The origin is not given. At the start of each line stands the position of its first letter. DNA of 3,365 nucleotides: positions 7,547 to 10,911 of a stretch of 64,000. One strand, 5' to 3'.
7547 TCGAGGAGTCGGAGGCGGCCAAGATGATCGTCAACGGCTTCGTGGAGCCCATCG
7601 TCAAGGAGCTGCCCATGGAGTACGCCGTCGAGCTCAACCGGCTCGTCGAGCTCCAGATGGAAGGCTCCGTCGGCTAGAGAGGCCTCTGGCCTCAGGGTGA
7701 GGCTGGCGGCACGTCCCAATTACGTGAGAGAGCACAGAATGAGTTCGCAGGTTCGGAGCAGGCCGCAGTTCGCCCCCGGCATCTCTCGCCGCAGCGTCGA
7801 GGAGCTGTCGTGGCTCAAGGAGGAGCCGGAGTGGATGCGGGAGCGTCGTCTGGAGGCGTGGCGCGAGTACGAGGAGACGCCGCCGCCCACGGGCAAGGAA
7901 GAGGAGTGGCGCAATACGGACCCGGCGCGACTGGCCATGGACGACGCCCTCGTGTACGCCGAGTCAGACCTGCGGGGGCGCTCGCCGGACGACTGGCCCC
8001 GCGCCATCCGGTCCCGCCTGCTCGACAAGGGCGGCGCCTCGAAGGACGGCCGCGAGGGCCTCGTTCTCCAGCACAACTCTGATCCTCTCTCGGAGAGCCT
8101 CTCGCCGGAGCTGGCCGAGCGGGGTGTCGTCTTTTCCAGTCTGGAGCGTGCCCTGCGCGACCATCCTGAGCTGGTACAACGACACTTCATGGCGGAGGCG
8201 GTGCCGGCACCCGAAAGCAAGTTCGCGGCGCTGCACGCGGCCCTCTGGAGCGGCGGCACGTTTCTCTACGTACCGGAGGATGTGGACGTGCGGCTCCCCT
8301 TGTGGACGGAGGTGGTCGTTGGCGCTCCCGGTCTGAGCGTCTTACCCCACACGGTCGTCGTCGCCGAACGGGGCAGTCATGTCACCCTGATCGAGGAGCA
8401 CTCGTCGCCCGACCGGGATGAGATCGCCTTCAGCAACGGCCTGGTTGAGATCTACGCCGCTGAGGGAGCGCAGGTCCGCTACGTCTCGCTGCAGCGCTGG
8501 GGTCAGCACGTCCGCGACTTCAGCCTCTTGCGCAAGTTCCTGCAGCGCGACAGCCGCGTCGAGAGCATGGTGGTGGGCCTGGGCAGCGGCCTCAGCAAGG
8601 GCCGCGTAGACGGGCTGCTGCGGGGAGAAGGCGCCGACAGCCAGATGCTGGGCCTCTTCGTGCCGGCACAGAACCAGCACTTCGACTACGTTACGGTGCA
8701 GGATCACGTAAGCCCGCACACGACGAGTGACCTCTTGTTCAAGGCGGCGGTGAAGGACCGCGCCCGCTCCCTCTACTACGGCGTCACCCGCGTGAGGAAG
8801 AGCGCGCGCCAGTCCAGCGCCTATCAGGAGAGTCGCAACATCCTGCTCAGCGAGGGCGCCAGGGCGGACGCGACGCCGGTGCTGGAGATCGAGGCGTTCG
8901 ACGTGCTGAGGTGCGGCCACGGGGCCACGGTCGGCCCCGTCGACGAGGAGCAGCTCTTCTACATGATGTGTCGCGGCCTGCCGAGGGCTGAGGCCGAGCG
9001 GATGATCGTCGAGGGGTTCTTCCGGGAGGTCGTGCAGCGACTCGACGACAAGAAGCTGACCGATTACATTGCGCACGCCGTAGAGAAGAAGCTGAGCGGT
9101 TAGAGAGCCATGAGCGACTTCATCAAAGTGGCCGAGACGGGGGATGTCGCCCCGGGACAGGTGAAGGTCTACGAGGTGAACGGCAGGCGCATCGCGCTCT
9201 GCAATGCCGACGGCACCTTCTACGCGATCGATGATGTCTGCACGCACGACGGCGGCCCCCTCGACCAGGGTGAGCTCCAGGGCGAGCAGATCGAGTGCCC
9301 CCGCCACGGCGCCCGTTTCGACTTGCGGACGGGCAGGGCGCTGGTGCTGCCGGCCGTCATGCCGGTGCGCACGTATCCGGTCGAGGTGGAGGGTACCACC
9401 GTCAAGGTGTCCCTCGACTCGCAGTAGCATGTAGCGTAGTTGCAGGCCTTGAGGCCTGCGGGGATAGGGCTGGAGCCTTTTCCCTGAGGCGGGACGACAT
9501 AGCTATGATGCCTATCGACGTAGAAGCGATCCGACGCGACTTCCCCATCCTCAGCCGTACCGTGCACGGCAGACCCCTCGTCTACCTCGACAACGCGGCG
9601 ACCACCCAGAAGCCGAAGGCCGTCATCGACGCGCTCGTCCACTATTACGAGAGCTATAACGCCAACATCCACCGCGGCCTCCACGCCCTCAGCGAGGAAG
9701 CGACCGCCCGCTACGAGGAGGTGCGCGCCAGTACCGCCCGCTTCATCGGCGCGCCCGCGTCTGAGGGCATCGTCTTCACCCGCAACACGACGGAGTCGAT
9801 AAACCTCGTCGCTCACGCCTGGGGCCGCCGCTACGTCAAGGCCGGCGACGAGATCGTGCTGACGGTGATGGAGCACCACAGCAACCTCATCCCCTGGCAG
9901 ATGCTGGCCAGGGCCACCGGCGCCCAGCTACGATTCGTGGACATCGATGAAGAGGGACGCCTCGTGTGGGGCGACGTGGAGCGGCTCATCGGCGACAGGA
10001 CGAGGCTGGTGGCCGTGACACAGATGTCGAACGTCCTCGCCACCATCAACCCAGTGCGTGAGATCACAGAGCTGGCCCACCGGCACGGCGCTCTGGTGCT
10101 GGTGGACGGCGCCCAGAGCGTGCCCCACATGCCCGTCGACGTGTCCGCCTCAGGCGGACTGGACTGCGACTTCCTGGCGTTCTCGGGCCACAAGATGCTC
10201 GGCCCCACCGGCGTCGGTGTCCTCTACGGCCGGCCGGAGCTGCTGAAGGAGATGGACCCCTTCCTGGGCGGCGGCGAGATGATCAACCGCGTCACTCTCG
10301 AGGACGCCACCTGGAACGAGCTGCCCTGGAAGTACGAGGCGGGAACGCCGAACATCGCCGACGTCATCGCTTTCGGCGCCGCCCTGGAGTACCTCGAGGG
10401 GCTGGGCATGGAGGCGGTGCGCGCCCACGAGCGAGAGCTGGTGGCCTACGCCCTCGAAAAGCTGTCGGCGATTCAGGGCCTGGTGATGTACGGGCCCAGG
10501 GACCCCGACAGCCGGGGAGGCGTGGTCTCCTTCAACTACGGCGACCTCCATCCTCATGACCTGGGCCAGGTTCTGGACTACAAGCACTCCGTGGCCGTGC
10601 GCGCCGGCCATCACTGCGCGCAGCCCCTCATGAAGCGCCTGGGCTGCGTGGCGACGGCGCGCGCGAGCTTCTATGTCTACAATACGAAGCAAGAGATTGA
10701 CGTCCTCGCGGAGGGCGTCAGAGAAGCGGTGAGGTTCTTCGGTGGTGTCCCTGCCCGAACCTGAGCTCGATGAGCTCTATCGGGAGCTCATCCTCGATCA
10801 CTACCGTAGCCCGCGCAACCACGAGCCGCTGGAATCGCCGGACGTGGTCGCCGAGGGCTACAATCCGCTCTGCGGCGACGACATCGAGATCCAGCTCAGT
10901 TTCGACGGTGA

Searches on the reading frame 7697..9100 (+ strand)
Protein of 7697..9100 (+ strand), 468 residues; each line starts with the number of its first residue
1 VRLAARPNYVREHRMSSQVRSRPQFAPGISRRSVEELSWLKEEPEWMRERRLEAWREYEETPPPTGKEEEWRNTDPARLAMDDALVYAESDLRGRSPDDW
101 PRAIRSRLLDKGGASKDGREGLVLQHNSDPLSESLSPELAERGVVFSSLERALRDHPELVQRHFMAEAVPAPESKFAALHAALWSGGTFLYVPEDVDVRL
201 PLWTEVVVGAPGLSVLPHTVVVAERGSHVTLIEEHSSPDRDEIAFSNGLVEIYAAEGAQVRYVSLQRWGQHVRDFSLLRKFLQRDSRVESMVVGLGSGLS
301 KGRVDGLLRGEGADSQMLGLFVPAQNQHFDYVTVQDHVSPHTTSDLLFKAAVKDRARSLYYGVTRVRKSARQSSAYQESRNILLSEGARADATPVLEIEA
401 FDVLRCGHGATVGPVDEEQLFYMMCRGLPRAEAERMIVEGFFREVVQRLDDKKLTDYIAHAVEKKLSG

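Call 52: search_protein_families(library=pfam, proteins=[window:7697-9100:+], max_evalue=0.00001)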
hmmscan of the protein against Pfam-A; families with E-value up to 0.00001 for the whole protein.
window:7697-9100:+ (468 aa): 2 families
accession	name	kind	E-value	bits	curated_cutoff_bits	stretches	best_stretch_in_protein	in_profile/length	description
PF01458.23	SUFBD_core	-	1e-73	248.1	27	1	213-441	8-232/232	SUF system FeS cluster assembly, SufBD core domain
PF19295.5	SufBD_N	-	7.9e-11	42.3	23.5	1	133-201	102-169/172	SufBD protein N-terminal region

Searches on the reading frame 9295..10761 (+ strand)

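Call 52: search_protein_families(library=pfam, proteins=[window:9295-10761:+], max_evalue=0.00001)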
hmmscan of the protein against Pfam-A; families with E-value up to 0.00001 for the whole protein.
window:9295-10761:+ (489 aa): 4 families
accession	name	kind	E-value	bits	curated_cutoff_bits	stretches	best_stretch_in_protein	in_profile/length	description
PF00266.25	Aminotran_5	-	1.9e-152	508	21.5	1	96-471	1-371/371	Aminotransferase class-V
PF01041.23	DegT_DnrJ_EryC1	-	8.9e-07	28.9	19.8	1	159-302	42-176/360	DegT/DnrJ/EryC1/StrS aminotransferase family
PF01212.27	Beta_elim_lyase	-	2.3e-06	27.6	27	1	183-319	70-218/288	Beta-eliminating lyase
PF01053.26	Cys_Met_Meta_PP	-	3.6e-06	26.2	27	1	180-278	87-180/381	Cys/Met metabolism PLP-dependent enzyme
